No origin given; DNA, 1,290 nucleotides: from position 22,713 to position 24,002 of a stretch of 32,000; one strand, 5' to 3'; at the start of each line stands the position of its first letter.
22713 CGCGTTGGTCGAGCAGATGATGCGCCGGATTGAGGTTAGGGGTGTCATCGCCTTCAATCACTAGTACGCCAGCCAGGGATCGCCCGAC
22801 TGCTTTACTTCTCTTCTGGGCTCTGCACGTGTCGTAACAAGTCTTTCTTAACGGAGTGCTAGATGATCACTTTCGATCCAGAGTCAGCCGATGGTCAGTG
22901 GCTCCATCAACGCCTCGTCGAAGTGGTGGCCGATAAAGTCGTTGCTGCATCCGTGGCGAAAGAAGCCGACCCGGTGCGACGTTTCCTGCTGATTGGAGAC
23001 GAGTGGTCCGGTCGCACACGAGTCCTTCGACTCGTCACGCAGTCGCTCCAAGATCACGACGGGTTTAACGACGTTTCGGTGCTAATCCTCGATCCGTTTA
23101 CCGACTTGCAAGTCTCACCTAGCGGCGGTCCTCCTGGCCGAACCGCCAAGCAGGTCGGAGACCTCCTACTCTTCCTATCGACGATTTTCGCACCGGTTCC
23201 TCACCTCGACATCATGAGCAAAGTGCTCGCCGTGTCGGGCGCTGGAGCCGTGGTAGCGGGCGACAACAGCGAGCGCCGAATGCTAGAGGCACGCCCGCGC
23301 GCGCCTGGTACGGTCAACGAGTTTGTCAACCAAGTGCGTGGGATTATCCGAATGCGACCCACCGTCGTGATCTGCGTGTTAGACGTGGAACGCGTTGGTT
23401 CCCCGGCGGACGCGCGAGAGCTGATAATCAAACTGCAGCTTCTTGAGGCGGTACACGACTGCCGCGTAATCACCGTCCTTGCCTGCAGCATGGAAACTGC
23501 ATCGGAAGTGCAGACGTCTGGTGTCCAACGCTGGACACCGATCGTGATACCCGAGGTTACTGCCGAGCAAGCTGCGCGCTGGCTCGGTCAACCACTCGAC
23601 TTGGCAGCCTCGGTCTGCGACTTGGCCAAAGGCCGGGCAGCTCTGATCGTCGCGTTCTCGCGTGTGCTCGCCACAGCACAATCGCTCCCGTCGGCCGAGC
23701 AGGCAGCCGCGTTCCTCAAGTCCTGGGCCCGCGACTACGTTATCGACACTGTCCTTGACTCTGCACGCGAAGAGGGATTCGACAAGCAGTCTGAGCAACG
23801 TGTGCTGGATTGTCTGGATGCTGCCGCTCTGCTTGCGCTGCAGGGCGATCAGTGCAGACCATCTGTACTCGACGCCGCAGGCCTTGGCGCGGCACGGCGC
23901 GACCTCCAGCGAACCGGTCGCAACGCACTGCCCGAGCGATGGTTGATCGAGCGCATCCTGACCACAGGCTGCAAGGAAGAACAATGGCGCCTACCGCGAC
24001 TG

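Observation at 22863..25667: Second giant (934-aa) STAND-like protein with a Lys-to-Arg P-loop and no effector domain, 1.7 kb from the nuclease-STAND gene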

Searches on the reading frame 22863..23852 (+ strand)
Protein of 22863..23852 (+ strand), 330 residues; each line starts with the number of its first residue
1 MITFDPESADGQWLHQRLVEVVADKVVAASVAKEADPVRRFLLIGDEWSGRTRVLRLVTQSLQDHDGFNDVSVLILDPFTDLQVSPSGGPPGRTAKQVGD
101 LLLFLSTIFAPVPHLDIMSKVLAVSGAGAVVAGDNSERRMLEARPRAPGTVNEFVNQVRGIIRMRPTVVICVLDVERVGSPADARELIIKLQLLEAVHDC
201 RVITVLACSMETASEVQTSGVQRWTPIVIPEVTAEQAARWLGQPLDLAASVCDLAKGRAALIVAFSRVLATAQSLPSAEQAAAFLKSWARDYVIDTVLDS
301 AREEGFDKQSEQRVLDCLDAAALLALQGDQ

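Call 22: search_protein_families(library=pfam, proteins=[window:22863-23852:+], max_evalue=10)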
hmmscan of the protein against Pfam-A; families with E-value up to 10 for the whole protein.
seq(330 aa): 0 families

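Call 29: find_related_loci(query=A1, collection=genome_contigs, flank=10000)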
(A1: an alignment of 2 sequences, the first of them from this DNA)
Query A1 (330 aa) in genome_contigs; peptide patterns used: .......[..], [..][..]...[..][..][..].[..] (x = any residue, [..] = any of these).
293 stretches matched a pattern, but none encodes a relative of the query by tblastn (E <= 1e-3).

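Call 30: search_solved_structures(query=A1, max_evalue=10, show_alignments=3)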
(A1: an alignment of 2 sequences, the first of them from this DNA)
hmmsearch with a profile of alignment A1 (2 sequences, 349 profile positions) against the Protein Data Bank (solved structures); distinct sequences matched with E-value up to 10: 11.
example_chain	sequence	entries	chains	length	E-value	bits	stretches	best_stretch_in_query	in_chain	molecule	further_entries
6i27_A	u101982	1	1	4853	0.0034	19.9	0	39-77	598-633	Midasin,Midasin,Midasin,Midasin,Midasin,Midasin,Midasin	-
6i26_A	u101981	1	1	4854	0.0034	19.9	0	39-77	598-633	Midasin,Midasin,Midasin,Midasin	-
6hyp_A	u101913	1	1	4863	0.0035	19.9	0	39-77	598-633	Midasin,Midasin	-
5jcs_s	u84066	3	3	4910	0.0036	19.9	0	39-77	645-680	Midasin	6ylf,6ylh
7owe_E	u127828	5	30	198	0.17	14.3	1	45-101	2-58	Adenylate kinase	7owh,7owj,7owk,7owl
9r72_B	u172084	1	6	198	0.17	14.3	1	45-101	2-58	Adenylate kinase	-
2dr3_A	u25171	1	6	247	0.29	13.6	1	160-215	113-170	UPF0273 protein PH0284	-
6j17_A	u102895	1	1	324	0.32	13.4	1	39-83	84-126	ESX-3 secretion system protein EccC3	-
8hsj_A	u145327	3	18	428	1.1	11.7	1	44-99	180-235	Transcription termination factor Rho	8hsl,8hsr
9d2f_A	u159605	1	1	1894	2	10.8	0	38-66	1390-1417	Adenylate kinase 9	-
4m6w_A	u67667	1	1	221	2.3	10.6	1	130-242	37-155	Fanconi anemia group M protein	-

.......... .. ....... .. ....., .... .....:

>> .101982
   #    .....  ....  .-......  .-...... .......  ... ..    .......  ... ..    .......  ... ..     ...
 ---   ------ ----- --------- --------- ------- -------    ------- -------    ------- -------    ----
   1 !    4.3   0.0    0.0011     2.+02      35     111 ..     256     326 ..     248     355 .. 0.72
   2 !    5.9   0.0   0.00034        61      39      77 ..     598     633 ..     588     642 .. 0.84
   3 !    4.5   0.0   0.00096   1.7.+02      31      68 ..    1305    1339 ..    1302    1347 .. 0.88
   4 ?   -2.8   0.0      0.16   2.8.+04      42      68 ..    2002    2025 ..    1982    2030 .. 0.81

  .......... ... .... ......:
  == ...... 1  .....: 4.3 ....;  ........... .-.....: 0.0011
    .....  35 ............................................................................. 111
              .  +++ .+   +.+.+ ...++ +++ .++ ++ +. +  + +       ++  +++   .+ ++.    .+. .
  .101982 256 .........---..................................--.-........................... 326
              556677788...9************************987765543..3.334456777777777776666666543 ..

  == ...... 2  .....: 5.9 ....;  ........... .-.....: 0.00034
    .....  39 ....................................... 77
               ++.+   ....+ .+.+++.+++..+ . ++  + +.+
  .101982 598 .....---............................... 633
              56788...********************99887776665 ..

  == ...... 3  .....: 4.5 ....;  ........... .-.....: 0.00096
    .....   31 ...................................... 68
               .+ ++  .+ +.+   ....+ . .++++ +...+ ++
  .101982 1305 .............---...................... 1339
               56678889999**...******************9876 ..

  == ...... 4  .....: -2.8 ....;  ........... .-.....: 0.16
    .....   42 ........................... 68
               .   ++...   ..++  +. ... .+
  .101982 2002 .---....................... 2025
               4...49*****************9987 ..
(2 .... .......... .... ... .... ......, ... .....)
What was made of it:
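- Tried and rejected: The two-sequence profile gave only weak P-loop hits (call 30).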

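Call 31: find_related_loci(query=A1, collection=metagenome_contigs, flank=10000)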
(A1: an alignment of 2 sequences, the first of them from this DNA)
Query A1 (330 aa) in metagenome_contigs; peptide patterns used: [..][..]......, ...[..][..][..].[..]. (x = any residue, [..] = any of these).
600 stretches matched a pattern, but none encodes a relative of the query by tblastn (E <= 1e-3).

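Call 32: find_related_loci(query=A1, collection=viral_contigs, flank=10000)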
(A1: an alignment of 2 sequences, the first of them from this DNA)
Query A1 (330 aa) in viral_contigs; peptide patterns used: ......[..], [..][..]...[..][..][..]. (x = any residue, [..] = any of these).
85 stretches matched a pattern, but none encodes a relative of the query by tblastn (E <= 1e-3).

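Call 44: find_homologous_proteins(query=A1, max_evalue=10)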
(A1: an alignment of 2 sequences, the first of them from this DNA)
Query A1 (2 sequences): 8000 candidates shared short words with the query, none scored E <= 10.
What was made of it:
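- Tried and rejected: The profile search returned nothing, not even its own members, so that run's sensitivity is doubtful (call 44).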

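Call 49: predict_structure(alignment_id=A1)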
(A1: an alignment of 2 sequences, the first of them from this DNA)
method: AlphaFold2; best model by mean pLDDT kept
length: 330 residues; sequences in the alignment: 2
mean_pLDDT: 56.7   pTM: 0.48
mean pLDDT of the five models: 56.7, 55.6, 54.4, 52.1, 48.2
residues with pLDDT >= 90: 0; 70-90: 44; 50-70: 188; < 50: 98
segments of 3 or more residues with pLDDT < 50: 33-38, 47-50, 77-92, 109-155, 160-162, 175-179, 296-305, 328-330
pLDDT, mean of each block of 10 residues (from residue 1): 55 59 64 49 53 56 58 48 40 53 52 41 39 39 38 45 54 54 62 61 65 68 62 79 77 68 68 74 68 50 53 65 55
secondary structure, 60 per line:
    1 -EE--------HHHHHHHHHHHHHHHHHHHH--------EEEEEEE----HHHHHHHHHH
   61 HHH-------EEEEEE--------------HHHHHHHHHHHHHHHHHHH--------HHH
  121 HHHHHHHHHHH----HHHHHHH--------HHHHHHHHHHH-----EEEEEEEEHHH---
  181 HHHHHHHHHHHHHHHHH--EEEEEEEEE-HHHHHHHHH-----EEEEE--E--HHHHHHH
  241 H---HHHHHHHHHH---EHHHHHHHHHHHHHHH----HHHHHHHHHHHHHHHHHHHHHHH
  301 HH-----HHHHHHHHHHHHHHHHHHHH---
elements in order: H12-31 E40-46 H51-63 E71-76 H91-109 H118-131 H136-142 H151-161 E167-174 H181-197 E200-208 H210-218 E224-228 H234-241 H245-254 H259-273 H278-302 H308-327
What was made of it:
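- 23361..23390 (+): Walker-B-like strand, residues 167-176 (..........). Predicted strand at 167-174 (call 49).
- On AAA+ ATPases (fold level): The secondary-structure order fits (call 49) and the top Foldseek hits are almost all AAA+.
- The AF2 N-terminal model (pLDDT 56.7, pTM 0.48) has the strand and helix order of an AAA+/STAND core plus lid (call 49).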

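Call 53: fold_search(model_id=the predicted structure, library=pdb)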
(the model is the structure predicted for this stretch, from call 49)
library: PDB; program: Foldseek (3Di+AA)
matches with E <= 10: 1166; with E <= 0.001: 0
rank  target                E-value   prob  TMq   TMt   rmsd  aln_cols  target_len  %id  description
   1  7mbw_C                2.9e-03  0.87  0.27  0.22  14.9       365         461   12  Crystal structure of TnsC(1-503)A225V (released 2022-02-23)
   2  2qby_A                4.8e-03  0.94  0.30  0.27  13.4       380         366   13  Crystal structure of a heterodimer of Cdc6/Orc1 initiators bound to origin DNA (from S. solfataricus) (released 2007-09-11)
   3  7jpo_D                7.3e-03  0.85  0.26  0.23  13.5       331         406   11  ORC-O1AAA: Human Origin Recognition Complex (ORC) with dynamic/unresolved ORC2 WH (released 2020-09-02)
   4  9zll_B                7.3e-03  0.63  0.23  0.17  17.4       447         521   12  Complex of N-terminal BrxC walker B, BrxB, and N-termianl PglZ from the Acinetobacter BREX system (released 2026-04-08)
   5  8hra_C                1.2e-02  0.69  0.27  0.14  14.4       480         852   11  Structure of heptameric RdrA ring in RNA-loading state (released 2023-02-01)
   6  7tfj_E                1.3e-02  0.60  0.23  0.23  13.5       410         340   10  Atomic model of S. cerevisiae clamp-clamp loader complex PCNA-RFC bound to DNA with a closed clamp ring (released 2022-11-16)
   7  8das_E                1.6e-02  0.72  0.25  0.18  12.9       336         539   10  Saccharomyces cerevisiae Ufd1/Npl4/Cdc48 complex bound to two ubiquitin moieties in presence of SUMO-ubiquitin(K48poly (released 2022-11-30)
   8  7tji_I                1.6e-02  0.51  0.24  0.22  20.5       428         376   11  S. cerevisiae ORC bound to 84 bp ARS1 DNA and Cdc6 (state 2) with flexible Orc6 N-terminal domain (released 2022-10-05)
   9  7f77_A                1.7e-02  0.57  0.21  0.18  16.4       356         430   11  Crystal structure of glutamate dehydrogenase 3 from Candida albicans (released 2021-07-21)
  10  5vy8_C                1.8e-02  0.80  0.28  0.16  20.1       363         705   15  S. cerevisiae Hsp104-ADP complex (released 2017-07-05)
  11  2ce7_D                1.9e-02  0.75  0.25  0.22  11.7       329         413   12  EDTA treated (released 2006-02-09)
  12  5zqm                  1.9e-02  0.69  0.25  0.28  14.7       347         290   13  Crystal structure of human katanin AAA ATPase domain complex with ATPgammaS (released 2019-02-27)
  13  8dau_D                2.5e-02  0.66  0.25  0.17  13.5       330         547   11  Saccharomyces cerevisiae Ufd1/Npl4/Cdc48 complex bound to two folded ubiquitin moieties and one unfolded ubiquitin in  (released 2022-11-30)
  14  9nkg_B                2.5e-02  0.63  0.25  0.23  12.0       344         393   12  Structure of substrate engaged MIDN-bound human 26S proteasome, EB-MIDN (Composite map) (released 2025-05-07)
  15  6nyv                  2.5e-02  0.35  0.21  0.23  14.7       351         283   12  Structure of spastin AAA domain in complex with a quinazoline-based inhibitor (released 2019-03-27)
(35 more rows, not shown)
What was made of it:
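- On AAA+ ATPases (fold level): However, the best E-value is 2.9e-3, TM is at most 0.30 and pLDDT is 56.7 (call 53).
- Closest known: Initiator-clade and related AAA+ ATPases. Same: Both have a helical insertion between strand 2 and the Walker-B strand, and a lid helix following strand 5 (calls 49, 53).
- About 45 of its top 50 PDB Foldseek matches are AAA+ ATPases, including TnsC, Cdc6/Orc1, ORC4, BrxC, RdrA, RFC, Cdc48 and Hsp104 (call 53). The predicted b-a-b order and the AAA+-dominated Foldseek lists agree (calls 49, 53).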

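Call 78: fold_search(model_id=the predicted structure, library=viral)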
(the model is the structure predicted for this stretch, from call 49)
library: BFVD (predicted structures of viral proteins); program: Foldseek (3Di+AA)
matches with E <= 10: 619; with E <= 0.001: 0
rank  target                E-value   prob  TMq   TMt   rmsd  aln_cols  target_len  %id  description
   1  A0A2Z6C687            1.5e-03  0.85  0.21  0.24  19.9       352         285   12  94K-N [Antheraea pernyi nuclear polyhedrosis virus]
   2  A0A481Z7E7            1.7e-03  0.97  0.24  0.23  13.9       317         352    8  ATPase domain protein [Pithovirus LCPAC104]
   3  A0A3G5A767            2.5e-03  0.90  0.24  0.09  18.4       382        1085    8  VWFA domain-containing protein [Hyperionvirus sp.]
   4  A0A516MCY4            3.1e-03  0.89  0.24  0.26  14.6       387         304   11  (no name in the UniProt tables at hand)
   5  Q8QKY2                3.3e-03  0.89  0.26  0.26  14.8       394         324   10  EsV-1-87 [Ectocarpus siliculosus virus 1 (isolate New Zealand/Kaikoura/1988)]
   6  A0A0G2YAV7            3.8e-03  0.75  0.24  0.23  14.2       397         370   10  Replication factor c small subunit [Acanthamoeba polyphaga mimivirus Kroon]
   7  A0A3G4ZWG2            5.5e-03  0.91  0.24  0.07  14.4       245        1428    9  Ankyrin repeat protein [Edafosvirus sp.]
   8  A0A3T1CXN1            8.7e-03  0.63  0.23  0.18  15.3       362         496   12  Mitochondrial chaperone BCS1 [Acanthamoeba castellanii medusavirus J1]
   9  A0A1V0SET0            9.1e-03  0.69  0.24  0.22  16.9       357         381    9  AAA family ATPase [Hokovirus HKV1]
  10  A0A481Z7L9            1.0e-02  0.60  0.23  0.15  13.8       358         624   11  Uncharacterized protein [Pithovirus LCPAC104]
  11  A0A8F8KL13            1.4e-02  0.54  0.22  0.22  14.2       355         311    9  Replication factor C clamp loader [Clandestinovirus]
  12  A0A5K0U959            1.7e-02  0.80  0.25  0.19   9.4       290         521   11  ATP-dependent metallopeptidase FtsH/Yme1/Tma family protein [Yasminevirus sp. GU-2018]
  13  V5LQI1                1.8e-02  0.69  0.24  0.23  16.4       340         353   12  (no name in the UniProt tables at hand)
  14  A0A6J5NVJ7            1.9e-02  0.33  0.19  0.15  13.8       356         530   11  Uncharacterized AAA domain-containing protein ycf46 [uncultured Caudovirales phage]
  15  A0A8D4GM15            2.2e-02  0.75  0.30  0.16  19.6       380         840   11  (no name in the UniProt tables at hand)
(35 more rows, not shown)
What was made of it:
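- Every Foldseek match has E >= 2.9e-3 against PDB (call 53) and >= 1.5e-3 against BFVD (call 78), with TM-score <= 0.30.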
